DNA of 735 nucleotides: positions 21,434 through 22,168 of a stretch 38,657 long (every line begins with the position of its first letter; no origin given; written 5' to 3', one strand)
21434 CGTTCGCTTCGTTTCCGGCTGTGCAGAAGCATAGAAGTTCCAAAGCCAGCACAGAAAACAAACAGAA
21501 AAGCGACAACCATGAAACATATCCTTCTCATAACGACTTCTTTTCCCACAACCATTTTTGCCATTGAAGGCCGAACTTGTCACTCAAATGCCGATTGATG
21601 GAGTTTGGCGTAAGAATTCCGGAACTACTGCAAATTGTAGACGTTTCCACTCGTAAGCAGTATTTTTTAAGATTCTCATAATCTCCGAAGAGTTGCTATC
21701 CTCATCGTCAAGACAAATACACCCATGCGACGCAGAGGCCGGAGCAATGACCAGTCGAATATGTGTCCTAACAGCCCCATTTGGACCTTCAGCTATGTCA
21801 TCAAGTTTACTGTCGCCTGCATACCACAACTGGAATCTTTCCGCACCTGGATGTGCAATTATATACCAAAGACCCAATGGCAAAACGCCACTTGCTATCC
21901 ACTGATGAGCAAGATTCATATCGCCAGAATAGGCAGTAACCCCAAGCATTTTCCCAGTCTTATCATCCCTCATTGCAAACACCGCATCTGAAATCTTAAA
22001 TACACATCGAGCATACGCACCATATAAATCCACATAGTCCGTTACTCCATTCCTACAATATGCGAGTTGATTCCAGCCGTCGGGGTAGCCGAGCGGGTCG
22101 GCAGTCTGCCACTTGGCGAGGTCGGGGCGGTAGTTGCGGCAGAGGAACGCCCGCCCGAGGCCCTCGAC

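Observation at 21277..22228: Stand-alone orphan Rhs C-terminal tip with a Tlde1/DUF2778-like peptidoglycan-targeting toxin domain and a cognate small immunity gene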

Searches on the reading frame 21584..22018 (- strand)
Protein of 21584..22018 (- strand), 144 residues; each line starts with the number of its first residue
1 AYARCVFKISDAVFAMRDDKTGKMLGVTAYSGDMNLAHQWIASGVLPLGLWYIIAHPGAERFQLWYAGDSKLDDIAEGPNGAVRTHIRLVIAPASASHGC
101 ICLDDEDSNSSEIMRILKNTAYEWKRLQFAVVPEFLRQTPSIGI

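Call 24: search_solved_structures(query=A2, max_evalue=10, show_alignments=3)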
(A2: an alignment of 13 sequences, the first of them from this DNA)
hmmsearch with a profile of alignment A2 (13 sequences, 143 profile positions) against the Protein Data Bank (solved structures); distinct sequences matched with E-value up to 10: 4.
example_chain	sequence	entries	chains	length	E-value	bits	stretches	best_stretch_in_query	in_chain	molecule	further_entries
5xeq_B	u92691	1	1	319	1.6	11.7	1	23-51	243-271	MAM domain-containing glycosylphosphatidylinositol anchor protein 1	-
4k73_A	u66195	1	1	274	1.7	11.5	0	92-108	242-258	L,D-transpeptidase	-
6d51_A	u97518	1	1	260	1.7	11.5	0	92-108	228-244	Probable L,D-transpeptidase 3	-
6d4k_A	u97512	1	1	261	1.7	11.5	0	92-108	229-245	Probable L,D-transpeptidase 3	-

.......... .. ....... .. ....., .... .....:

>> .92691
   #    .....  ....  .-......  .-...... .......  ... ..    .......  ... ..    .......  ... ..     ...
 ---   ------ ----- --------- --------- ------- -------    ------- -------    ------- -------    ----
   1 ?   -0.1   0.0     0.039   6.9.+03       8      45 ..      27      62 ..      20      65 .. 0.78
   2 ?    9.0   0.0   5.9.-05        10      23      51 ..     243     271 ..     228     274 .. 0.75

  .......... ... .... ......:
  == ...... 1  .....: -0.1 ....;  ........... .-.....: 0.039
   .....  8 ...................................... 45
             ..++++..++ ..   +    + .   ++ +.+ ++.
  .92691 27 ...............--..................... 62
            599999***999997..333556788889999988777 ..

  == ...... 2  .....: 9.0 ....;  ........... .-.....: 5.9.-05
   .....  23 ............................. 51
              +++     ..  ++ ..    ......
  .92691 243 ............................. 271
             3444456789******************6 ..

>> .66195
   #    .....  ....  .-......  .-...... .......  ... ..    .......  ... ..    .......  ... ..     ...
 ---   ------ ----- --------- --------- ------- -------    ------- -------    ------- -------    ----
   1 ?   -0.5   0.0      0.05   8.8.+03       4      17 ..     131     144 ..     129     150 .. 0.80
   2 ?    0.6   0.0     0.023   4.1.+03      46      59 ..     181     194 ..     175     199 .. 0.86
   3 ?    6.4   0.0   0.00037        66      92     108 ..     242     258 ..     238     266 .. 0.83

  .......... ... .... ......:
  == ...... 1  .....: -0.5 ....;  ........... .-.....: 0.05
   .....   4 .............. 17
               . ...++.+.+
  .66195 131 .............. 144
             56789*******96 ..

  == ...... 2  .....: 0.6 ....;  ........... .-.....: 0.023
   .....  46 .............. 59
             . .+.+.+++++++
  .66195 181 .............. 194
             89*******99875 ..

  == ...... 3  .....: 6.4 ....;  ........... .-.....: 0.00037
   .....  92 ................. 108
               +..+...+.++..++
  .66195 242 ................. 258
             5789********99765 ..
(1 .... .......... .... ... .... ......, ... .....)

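Call 25: search_protein_families(library=pfam, alignment_id=A2, max_evalue=1)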
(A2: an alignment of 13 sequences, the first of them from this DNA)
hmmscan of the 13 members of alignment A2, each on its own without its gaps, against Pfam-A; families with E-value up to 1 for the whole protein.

A. member 1, seq(144 aa): 1 family
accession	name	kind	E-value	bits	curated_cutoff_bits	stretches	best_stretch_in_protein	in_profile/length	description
PF10908.13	Tlde1_dom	-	0.23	12.3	30.1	1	64-109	52-102/120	Tlde1 domain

B. families by the number of members that match (of 13 scanned): 5 families
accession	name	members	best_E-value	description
PF10908.13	Tlde1_dom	12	9.2e-12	Tlde1 domain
PF03734.19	YkuD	4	0.00029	L,D-transpeptidase catalytic domain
PF16301.11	DUF4943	1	0.02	Domain of unknown function (DUF4943)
PF25697.1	EBNA2_N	1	0.14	EBNA-2 N-terminal dimerization domain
PF25324.1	DUF7881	1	0.25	Domain of unknown function (DUF7881)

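Call 58: search_protein_representatives(alignment_id=A2)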
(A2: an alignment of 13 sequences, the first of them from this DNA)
Query: 13 sequences, 143 profile positions. Proteins with E-value up to 0.001 (for the whole library): 611; up to 1e-10: 111; up to 1e-30: 11. The best 150 are listed.
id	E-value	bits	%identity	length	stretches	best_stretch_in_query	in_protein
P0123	4.8e-51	188.4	-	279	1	2-143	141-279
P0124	1.4e-50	187.0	-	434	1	2-143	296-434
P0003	1.4e-48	180.5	-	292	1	1-143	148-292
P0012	1.3e-47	177.4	-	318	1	2-143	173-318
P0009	2.1e-47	176.6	-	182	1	2-143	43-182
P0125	3.0e-45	169.7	-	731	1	1-143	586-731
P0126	6.4e-44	165.4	-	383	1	1-143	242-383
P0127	3.9e-42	159.6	-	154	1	2-143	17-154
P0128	8.9e-42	158.4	-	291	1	2-143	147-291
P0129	5.0e-33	130.0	-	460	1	1-143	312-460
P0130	2.2e-31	124.7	-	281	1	2-141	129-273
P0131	6.3e-22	94.1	-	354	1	2-126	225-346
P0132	1.8e-21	92.6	-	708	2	3-107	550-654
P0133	1.6e-19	86.3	-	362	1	2-123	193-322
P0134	1.5e-18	83.1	-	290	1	3-143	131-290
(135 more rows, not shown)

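Call 63: find_related_loci(query=window:21584-22018:-, collection=metagenome_contigs, flank=10000)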
Query window:21584-22018:- (144 aa) in metagenome_contigs; peptide patterns used: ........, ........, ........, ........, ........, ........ (x = any residue, [..] = any of these).
34 stretches matched a pattern, but none encodes a relative of the query by tblastn (E <= 1e-3).
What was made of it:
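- Tried and rejected: Metagenome scan with the CT domain found no relative (call 63).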

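Call 76: predict_structure(alignment_id=A2)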
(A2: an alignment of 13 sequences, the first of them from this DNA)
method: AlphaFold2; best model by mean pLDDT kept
length: 144 residues; sequences in the alignment: 13
mean_pLDDT: 85.3   pTM: 0.81
mean pLDDT of the five models: 85.3, 83.9, 83.0, 82.8, 81.6
residues with pLDDT >= 90: 79; 70-90: 44; 50-70: 17; < 50: 4
segments of 3 or more residues with pLDDT < 50: none
pLDDT, mean of each block of 10 residues (from residue 1): 85 92 95 92 91 84 90 89 93 89 96 90 65 51 65
secondary structure, 60 per line:
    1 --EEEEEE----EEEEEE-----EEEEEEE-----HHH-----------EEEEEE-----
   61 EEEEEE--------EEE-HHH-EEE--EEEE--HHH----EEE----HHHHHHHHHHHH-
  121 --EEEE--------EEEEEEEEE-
elements in order: E3-8 E13-18 E24-30 E50-55 E61-66 E75-77 E83-85 E88-91 E101-103 H108-119 E123-126 E135-143
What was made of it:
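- On Tlde1 domain (Pfam PF10908): AF2 CT model with pLDDT 85 (call 76).
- AlphaFold places the substitute tail as a final strand, though at low confidence (pLDDT 51-65; call 76).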

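Call 79: fold_search(model_id=the predicted structure, library=pdb)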
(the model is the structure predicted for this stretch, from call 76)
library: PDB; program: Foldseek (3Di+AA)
matches with E <= 10: 284; with E <= 0.001: 0
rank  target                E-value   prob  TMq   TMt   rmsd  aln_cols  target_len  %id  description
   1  6xj7_A                1.3e-02  1.00  0.50  0.27   5.5       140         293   16  Crystal structure of the helical cell shape determining protein Pgp2 (K307A mutant) from Campylobacter jejuni (released 2021-03-17)
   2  8da2                  2.0e-02  0.98  0.45  0.22   9.8       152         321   14  Acinetobacter baumannii L,D-transpeptidase (released 2022-09-14)
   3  6xj7_B                2.1e-02  1.00  0.56  0.31   4.5       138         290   15  Crystal structure of the helical cell shape determining protein Pgp2 (K307A mutant) from Campylobacter jejuni (released 2021-03-17)
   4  6xj6                  3.1e-02  0.99  0.53  0.29   5.1       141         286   16  Crystal structure of the helical cell shape determining protein Pgp2 from Campylobacter jejuni (released 2021-03-17)
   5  7o21_A                3.7e-02  0.98  0.51  0.30   6.3       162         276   13  Structure of Bdellovibrio bacteriovorus Bd1075 (released 2021-04-21)
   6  5bmq                  7.2e-02  0.97  0.46  0.34   7.6       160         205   12  Crystal structure of L,D-transpeptidase (Yku) from Stackebrandtia nassauensis (released 2015-06-03)
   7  8ikr_A                7.2e-02  0.96  0.48  0.37   6.9       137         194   12  Crystal structure of DpaA (released 2023-10-11)
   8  7o21_B                7.7e-02  0.90  0.45  0.27   6.7       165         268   11  Structure of Bdellovibrio bacteriovorus Bd1075 (released 2021-04-21)
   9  8ikr_B                1.9e-01  0.60  0.39  0.33   7.8       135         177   11  Crystal structure of DpaA (released 2023-10-11)
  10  8ffv_B                2.8e-01  0.03  0.14  0.05  16.4       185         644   12  Cryo-EM structure of the GR-Hsp90-FKBP52 complex (released 2023-11-01)
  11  7y04_A                3.5e-01  0.03  0.13  0.06  16.7       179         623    9  Hsp90-AhR-p23 complex (released 2023-01-04)
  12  2cg9_A                3.8e-01  0.03  0.15  0.05  18.2       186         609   11  Crystal structure of an Hsp90-Sba1 closed chaperone complex (released 2006-04-12)
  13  2ioq_A                4.2e-01  0.03  0.14  0.05  14.4       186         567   11  Crystal Structure of full-length HTPG, the Escherichia coli HSP90 (released 2006-11-21)
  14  8h77_A                5.3e-01  0.03  0.15  0.06  16.8       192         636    9  Hsp90-AhR-p23-XAP2 complex (released 2023-01-04)
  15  1siq                  6.2e-01  0.04  0.14  0.06  12.9       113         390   12  The Crystal Structure and Mechanism of Human Glutaryl-CoA Dehydrogenase (released 2004-09-07)
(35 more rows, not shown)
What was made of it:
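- On Tlde1 domain (Pfam PF10908): The top nine PDB hits are all YkuD-fold enzymes (call 79).
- Closest known: YkuD-fold L,D-transpeptidases and L,D-carboxypeptidases. Same: They are the best structural matches of the predicted CT (TM-score 0.39-0.56 normalised to the query, probability 0.6-1.0; call 79).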
